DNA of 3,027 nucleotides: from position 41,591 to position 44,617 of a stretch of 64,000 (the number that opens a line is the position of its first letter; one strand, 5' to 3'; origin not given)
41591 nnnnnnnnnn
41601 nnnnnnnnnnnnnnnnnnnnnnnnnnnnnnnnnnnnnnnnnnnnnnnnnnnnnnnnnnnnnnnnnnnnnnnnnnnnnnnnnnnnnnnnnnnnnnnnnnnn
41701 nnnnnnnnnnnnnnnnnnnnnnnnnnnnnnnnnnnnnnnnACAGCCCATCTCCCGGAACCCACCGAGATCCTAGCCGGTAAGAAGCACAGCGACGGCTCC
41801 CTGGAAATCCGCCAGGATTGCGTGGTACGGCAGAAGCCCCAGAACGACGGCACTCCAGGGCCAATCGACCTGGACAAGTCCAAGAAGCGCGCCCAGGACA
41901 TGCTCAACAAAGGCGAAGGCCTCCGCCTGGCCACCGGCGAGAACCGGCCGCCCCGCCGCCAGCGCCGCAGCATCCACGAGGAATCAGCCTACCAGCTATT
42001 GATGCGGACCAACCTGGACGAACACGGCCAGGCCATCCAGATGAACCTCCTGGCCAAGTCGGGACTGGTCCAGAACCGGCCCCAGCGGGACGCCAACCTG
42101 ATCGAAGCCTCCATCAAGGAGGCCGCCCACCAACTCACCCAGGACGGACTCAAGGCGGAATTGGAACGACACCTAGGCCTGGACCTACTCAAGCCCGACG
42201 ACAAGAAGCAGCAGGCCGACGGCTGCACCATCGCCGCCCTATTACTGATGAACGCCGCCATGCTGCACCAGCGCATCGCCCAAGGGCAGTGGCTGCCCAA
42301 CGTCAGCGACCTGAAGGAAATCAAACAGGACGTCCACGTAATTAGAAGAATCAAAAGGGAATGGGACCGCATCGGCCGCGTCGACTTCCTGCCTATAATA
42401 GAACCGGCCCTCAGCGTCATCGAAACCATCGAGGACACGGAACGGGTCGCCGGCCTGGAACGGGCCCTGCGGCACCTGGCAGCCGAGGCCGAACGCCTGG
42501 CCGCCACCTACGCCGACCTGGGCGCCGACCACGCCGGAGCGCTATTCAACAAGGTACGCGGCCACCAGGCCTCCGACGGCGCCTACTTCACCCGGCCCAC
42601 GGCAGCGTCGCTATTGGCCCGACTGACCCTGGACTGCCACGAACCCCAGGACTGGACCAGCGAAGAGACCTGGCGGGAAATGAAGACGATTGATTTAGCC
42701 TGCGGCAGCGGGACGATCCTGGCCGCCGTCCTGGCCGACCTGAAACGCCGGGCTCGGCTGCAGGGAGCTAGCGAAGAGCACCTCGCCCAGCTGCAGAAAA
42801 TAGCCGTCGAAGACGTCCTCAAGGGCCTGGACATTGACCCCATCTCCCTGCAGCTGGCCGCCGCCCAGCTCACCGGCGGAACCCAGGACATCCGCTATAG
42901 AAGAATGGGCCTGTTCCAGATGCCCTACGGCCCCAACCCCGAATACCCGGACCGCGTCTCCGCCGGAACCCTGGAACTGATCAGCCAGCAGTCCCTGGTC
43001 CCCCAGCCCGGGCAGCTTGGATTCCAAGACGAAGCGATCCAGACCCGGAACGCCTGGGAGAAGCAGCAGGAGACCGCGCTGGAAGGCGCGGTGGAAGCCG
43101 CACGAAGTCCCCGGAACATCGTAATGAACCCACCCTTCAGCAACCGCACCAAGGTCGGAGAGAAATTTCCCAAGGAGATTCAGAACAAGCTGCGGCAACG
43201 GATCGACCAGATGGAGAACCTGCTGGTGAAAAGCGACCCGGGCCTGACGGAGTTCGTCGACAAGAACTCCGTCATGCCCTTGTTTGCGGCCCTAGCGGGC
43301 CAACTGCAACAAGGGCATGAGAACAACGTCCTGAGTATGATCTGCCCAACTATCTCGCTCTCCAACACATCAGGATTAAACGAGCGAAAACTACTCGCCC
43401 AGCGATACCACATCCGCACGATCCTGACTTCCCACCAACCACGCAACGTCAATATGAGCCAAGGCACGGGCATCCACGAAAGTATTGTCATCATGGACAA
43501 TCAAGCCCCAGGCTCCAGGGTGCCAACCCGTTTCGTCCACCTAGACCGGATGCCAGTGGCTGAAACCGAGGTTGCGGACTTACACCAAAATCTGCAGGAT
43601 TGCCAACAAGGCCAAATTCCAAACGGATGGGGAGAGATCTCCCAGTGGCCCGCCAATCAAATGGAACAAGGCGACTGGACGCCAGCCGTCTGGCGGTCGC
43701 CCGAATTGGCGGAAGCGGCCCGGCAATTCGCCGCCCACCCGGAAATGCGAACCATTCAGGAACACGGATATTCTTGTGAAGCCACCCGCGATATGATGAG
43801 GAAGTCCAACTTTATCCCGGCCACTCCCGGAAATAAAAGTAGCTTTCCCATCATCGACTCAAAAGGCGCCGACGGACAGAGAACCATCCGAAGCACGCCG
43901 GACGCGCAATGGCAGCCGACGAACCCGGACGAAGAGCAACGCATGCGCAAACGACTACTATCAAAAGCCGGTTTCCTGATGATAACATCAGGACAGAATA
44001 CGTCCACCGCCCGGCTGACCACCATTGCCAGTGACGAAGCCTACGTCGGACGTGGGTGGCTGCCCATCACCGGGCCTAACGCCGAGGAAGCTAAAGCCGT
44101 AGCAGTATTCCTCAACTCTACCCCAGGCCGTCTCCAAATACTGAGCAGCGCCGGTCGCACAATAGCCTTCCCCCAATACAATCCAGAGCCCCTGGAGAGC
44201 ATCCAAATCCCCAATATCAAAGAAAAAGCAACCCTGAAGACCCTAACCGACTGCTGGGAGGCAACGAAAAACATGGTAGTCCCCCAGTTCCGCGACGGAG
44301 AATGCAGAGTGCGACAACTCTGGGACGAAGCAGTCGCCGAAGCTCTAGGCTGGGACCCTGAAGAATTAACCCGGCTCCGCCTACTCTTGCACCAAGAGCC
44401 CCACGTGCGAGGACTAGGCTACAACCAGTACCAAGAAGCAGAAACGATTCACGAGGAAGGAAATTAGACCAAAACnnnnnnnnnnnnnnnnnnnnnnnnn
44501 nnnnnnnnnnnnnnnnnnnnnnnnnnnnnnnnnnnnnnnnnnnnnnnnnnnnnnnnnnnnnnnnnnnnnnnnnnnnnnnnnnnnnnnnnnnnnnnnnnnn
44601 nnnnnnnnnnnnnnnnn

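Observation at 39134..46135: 1777-aa Type ISP-like enzyme followed by two lower-GC genes, one with a HEPN-like motif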

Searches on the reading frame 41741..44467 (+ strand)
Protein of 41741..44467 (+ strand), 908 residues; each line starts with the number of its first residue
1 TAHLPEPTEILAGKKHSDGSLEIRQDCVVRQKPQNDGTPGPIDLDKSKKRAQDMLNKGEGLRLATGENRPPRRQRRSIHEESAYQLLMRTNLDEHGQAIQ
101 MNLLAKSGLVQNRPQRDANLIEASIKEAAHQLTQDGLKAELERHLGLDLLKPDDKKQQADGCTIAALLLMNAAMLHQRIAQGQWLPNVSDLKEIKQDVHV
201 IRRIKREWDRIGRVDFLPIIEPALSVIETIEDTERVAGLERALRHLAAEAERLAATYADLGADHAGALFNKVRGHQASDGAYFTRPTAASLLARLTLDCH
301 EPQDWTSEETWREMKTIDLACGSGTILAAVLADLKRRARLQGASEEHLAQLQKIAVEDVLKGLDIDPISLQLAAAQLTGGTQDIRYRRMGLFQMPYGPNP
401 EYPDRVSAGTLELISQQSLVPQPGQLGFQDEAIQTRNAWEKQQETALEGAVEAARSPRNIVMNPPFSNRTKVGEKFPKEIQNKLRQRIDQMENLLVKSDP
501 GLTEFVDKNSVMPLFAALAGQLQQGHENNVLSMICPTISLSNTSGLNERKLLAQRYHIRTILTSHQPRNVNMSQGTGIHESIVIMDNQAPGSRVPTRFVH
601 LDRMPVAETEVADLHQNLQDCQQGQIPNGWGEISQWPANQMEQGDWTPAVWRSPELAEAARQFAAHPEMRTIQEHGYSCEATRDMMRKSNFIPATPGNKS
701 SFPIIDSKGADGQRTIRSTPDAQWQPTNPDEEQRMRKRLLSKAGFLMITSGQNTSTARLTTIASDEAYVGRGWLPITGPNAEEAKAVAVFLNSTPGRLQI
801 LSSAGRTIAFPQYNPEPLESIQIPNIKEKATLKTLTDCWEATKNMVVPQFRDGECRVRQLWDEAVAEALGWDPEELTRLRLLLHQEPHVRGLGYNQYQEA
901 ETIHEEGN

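Call 38: search_protein_families(library=pfam, proteins=[window:41741-44467:+], max_evalue=1)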
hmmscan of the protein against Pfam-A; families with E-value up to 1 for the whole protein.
window:41741-44467:+ (908 aa): 1 family
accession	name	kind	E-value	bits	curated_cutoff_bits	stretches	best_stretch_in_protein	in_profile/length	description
PF05175.20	MTS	-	0.012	15.7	23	0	313-347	32-65/170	Methyltransferase small domain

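Call 58: predict_structure(alignment_id=A2)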
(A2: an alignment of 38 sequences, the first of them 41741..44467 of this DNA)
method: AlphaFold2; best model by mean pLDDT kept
length: 908 residues; sequences in the alignment: 38
mean_pLDDT: 68.4   pTM: 0.60
mean pLDDT of the five models: 68.4, 60.9, 60.7, 60.0, 56.8
residues with pLDDT >= 90: 75; 70-90: 428; 50-70: 220; < 50: 185
segments of 3 or more residues with pLDDT < 50: 1-6, 66-74, 86-92, 94-115, 256-282, 363-375, 377-451, 709-711, 893-908
pLDDT, mean of each block of 10 residues (from residue 1): 47 63 65 68 74 65 48 50 50 43 37 51 77 88 72 67 71 68 64 83 86 58 82 87 85 52 39 38 63 87 87 75 65 84 82 69 49 49 45 37 32 27 28 26 37 66 66 59 70 74 69 71 71 79 74 83 67 57 80 84 77 88 86 88 81 82 85 88 78 80 70 67 79 72 85 61 87 86 94 86 65 67 90 95 79 79 94 91 76 42 33
secondary structure, 60 per line:
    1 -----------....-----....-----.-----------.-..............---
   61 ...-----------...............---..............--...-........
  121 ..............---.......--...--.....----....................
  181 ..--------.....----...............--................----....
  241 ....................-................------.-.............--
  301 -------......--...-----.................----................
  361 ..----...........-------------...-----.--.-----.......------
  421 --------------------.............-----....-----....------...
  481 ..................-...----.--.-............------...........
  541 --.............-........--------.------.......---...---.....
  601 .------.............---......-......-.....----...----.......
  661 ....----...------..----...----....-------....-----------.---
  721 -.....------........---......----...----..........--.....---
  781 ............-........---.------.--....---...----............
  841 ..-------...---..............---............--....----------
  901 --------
elements in order (helices of 4 or more, strands of 3 or more residues): E12-15 E21-24 H44-57 E61-63 H75-89 H93-106 H113-134 H138-144 H152-156 H161-182 H191-195 H200-214 H217-232 H237-260 H262-277 H286-298 H308-313 E316-318 H324-340 H345-359 E360-362 H367-377 H408-414 H441-453 E459-462 H478-498 H512-523 E530-536 H537-540 H543-555 E557-564 E580-586 E596-601 H608-620 E624-626 E631-636 H638-642 H654-664 E669-671 E691-694 E702-705 E722-726 H733-740 E744-749 E761-770 E773-777 H781-792 H794-801 H815-818 E822-824 H829-842 H856-869 H873-884 H887-890
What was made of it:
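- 41534..41773 (+): Poorly conserved linker of variable length (aa about 801-880). The model starts at aa 870, so only the last ~10 linker residues are modelled; they fall in the model's first, low-confidence block (model residues 1-6 below pLDDT 50, call 58).
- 43484..44464 (+): C-terminal mixed alpha/beta region (aa 1451-1777), the presumed target-recognition domain. This is the best-modelled part of the AF2 model (pLDDT 70-95, call 58).
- Its model is of only moderate quality (pLDDT 68, pTM 0.60, call 58).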

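Call 62: fold_search(model_id=the predicted structure, library=pdb)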
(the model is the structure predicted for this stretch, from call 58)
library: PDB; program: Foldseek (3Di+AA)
matches with E <= 10: 266; with E <= 0.001: 79
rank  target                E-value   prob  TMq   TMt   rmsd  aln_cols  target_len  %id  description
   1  3s1s                  1.4e-14  1.00  0.34  0.35  14.4       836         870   13  Characterization and crystal structure of the type IIG restriction endonuclease BpuSI (released 2011-07-13)
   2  7rfl_B                1.8e-13  1.00  0.41  0.63   7.1       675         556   11  CamA Adenine Methyltransferase Complexed to Cognate Substrate DNA and Inhibitor SGC0946 (released 2021-09-15)
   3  7rfn_C                2.2e-13  1.00  0.41  0.64   7.1       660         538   11  CamA Adenine Methyltransferase Complexed to Cognate Substrate DNA and Inhibitor SGC8158 (released 2021-09-15)
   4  7lt5_C                2.6e-13  1.00  0.43  0.66   6.7       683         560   11  CamA Adenine Methyltransferase Complexed to Cognate Substrate DNA and Cofactor SAH (released 2021-05-19)
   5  7lni_A                3.0e-13  1.00  0.42  0.65   6.8       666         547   11  SeMet CamA Adenine Methyltransferase Complexed to Cognate Substrate DNA (released 2021-05-19)
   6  7lt5_B                3.1e-13  1.00  0.42  0.63   7.3       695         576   11  CamA Adenine Methyltransferase Complexed to Cognate Substrate DNA and Cofactor SAH (released 2021-05-19)
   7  9ewz_C                3.4e-13  1.00  0.43  0.34  12.1       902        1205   14  Cryo-EM structure of the E. coli BrxX methyltransferase in complex with DNA (released 2025-03-05)
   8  8cxy_C                4.5e-13  1.00  0.40  0.64   7.0       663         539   11  CamA Adenine Methyltransferase Complexed to Cognate Substrate DNA and Inhibitor N6-(2-Phenethyl)adenosine (Compound 8) (released 2023-01-11)
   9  7lnj_C                6.2e-13  1.00  0.40  0.63   7.2       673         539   11  CamA Adenine Methyltransferase Complexed to Cognate Substrate DNA (released 2021-05-19)
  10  7lni_C                7.8e-13  1.00  0.42  0.66   6.6       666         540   12  SeMet CamA Adenine Methyltransferase Complexed to Cognate Substrate DNA (released 2021-05-19)
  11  7rfk_B                1.1e-12  1.00  0.41  0.62   8.3       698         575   10  CamA Adenine Methyltransferase Complexed to Cognate Substrate DNA and Inhibitor Sinefungin (released 2021-09-15)
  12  7rfm_B                1.2e-12  1.00  0.41  0.63   9.1       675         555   11  CamA Adenine Methyltransferase Complexed to Cognate Substrate DNA and Inhibitor EPZ004777 (released 2021-09-15)
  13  7rfm_C                1.3e-12  1.00  0.40  0.63   7.1       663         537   11  CamA Adenine Methyltransferase Complexed to Cognate Substrate DNA and Inhibitor EPZ004777 (released 2021-09-15)
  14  7rfl_C                1.3e-12  1.00  0.40  0.63   7.1       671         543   12  CamA Adenine Methyltransferase Complexed to Cognate Substrate DNA and Inhibitor SGC0946 (released 2021-09-15)
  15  7rfk_C                1.6e-12  1.00  0.42  0.65   7.0       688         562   11  CamA Adenine Methyltransferase Complexed to Cognate Substrate DNA and Inhibitor Sinefungin (released 2021-09-15)
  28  8c45_A                4.8e-12  1.00  0.43  0.34  12.9      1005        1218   13  PglX methyltransferase from the Salmonella BREX phage defence system (aka BrxX) (released 2024-07-10)
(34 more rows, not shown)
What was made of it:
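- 41774..42643 (+): Conserved helical region before the methylase (aa 881-1170), read as the coupler plus the N-terminal helical domain of the methylase. The region lies within the fold matches to BpuSI and BrxX (call 62).
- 42644..43483 (+): Gamma-class N6-adenine DNA methyltransferase core (aa 1171-1450), with motif I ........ and motif IV NPPF. Foldseek matches to CamA, M.BseCI, M.TaqI, BrxX, MmeI and LlaBIII (call 62).
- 43484..44464 (+): Foldseek alignments to methylase-TRD enzymes span 660-1005 columns (call 62).
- On Type ISP restriction-modification enzyme: Fold matches to gamma-class methylases (call 62). However, TM-scores are low (0.34-0.46) and DNA contacts cannot be judged (calls 58, 62).
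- Fold of the C-terminal half is a methylase plus recognition domain: BpuSI 1.4e-14, CamA about 2e-13, BrxX 3e-13, MmeI 1e-8, LlaBIII 4.7e-8 (calls 58, 62).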
